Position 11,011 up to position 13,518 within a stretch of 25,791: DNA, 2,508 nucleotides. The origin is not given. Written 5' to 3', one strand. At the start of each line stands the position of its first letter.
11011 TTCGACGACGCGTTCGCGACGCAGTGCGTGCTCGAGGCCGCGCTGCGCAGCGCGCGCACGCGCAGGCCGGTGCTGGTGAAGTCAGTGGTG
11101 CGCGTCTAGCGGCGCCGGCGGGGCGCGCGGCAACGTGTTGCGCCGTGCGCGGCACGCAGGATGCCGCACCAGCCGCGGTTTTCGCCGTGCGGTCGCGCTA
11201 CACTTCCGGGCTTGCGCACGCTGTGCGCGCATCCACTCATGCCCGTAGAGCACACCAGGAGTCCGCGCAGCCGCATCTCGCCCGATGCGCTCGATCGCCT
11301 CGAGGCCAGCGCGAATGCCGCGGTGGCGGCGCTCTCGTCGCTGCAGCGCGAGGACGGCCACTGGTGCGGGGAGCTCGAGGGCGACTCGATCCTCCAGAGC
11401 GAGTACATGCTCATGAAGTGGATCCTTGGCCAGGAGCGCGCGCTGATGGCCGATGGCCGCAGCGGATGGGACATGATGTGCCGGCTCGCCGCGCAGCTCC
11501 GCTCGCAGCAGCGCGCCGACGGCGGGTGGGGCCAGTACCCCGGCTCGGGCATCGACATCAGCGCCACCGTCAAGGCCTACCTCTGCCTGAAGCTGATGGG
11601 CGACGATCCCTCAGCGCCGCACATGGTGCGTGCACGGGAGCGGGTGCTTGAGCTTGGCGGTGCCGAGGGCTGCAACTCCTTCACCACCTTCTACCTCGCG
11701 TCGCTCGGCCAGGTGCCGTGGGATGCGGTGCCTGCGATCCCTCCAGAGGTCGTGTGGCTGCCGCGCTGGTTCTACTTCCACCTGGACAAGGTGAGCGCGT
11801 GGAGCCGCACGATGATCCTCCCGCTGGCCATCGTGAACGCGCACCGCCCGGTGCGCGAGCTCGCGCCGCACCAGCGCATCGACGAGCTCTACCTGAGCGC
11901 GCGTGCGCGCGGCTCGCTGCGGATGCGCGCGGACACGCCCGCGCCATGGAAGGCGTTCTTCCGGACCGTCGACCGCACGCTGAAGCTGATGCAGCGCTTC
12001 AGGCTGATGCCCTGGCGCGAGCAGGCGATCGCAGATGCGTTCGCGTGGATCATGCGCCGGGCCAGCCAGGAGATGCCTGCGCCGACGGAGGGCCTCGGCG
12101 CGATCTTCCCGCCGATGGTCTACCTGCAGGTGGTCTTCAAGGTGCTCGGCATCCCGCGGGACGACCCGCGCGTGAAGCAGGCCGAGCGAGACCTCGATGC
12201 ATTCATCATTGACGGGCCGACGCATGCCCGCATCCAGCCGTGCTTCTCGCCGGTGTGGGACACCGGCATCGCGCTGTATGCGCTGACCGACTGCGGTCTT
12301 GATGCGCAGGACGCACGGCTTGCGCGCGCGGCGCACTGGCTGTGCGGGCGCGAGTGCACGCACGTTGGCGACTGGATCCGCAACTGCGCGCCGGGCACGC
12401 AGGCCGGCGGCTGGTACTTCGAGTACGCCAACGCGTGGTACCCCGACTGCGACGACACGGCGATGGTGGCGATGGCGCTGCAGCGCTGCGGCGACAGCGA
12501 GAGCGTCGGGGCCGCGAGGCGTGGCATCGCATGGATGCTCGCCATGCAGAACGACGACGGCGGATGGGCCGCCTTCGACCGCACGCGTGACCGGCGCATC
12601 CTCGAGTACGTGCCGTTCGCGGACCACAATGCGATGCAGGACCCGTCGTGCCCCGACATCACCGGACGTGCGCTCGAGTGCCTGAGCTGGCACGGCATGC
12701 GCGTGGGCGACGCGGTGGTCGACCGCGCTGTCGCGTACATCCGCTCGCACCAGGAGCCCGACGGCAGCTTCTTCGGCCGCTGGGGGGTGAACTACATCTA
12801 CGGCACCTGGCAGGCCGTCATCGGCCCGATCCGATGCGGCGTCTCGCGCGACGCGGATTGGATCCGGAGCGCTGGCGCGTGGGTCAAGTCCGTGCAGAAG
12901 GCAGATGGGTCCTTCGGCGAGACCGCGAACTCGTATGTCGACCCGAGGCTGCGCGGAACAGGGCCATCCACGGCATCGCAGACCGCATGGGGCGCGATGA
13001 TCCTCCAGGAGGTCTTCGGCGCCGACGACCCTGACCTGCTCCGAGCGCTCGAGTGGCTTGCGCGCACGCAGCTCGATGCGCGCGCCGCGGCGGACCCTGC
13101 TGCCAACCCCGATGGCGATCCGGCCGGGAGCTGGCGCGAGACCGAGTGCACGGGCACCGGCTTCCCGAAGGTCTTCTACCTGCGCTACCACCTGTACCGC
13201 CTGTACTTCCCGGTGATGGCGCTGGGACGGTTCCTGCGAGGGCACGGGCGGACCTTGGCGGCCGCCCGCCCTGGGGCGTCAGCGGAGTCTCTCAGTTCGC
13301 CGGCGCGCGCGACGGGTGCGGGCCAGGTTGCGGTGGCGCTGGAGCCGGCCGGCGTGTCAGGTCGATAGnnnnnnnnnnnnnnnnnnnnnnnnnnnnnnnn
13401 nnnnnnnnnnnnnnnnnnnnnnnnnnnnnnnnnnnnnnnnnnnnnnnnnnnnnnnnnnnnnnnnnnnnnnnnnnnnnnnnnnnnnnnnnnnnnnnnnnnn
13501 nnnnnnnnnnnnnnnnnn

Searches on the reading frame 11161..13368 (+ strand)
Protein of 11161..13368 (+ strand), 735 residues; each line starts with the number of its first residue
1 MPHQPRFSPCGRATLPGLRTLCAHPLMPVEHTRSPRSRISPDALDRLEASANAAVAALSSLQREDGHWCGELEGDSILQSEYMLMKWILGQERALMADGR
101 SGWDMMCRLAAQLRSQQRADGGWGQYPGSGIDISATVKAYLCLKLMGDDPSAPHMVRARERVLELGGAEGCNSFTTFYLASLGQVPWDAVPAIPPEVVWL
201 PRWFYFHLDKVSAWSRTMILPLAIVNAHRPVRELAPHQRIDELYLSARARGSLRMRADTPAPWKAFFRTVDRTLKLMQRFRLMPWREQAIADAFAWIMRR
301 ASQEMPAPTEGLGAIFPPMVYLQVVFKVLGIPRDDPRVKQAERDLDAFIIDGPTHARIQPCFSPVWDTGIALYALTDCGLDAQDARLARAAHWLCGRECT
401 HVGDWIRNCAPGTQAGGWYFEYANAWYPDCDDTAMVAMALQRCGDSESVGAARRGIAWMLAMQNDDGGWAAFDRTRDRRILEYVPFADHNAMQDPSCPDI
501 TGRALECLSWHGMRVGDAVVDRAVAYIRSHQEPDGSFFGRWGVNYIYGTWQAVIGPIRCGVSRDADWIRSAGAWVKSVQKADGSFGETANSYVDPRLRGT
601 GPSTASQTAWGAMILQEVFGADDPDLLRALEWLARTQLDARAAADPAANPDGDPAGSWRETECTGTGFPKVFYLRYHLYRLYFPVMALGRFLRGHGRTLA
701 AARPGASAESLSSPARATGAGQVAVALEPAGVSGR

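Call 51: search_protein_families(library=pfam, proteins=[window:11161-13368:+], max_evalue=0.00001)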
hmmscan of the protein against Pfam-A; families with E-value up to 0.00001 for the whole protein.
window:11161-13368:+ (735 aa): 3 families
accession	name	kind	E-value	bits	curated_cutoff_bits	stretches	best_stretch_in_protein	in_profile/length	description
PF13243.12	SQHop_cyclase_C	-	5.4e-112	374.4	26.1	1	363-692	2-318/319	Squalene-hopene cyclase C-terminal domain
PF13249.12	SQHop_cyclase_N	-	4.6e-98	328.4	26.2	1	52-351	2-288/291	Squalene-hopene cyclase N-terminal domain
PF00432.27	Prenyltrans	-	2.5e-07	30.9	26.5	0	451-638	51-210/304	Prenyltransferase alpha-alpha toroid domain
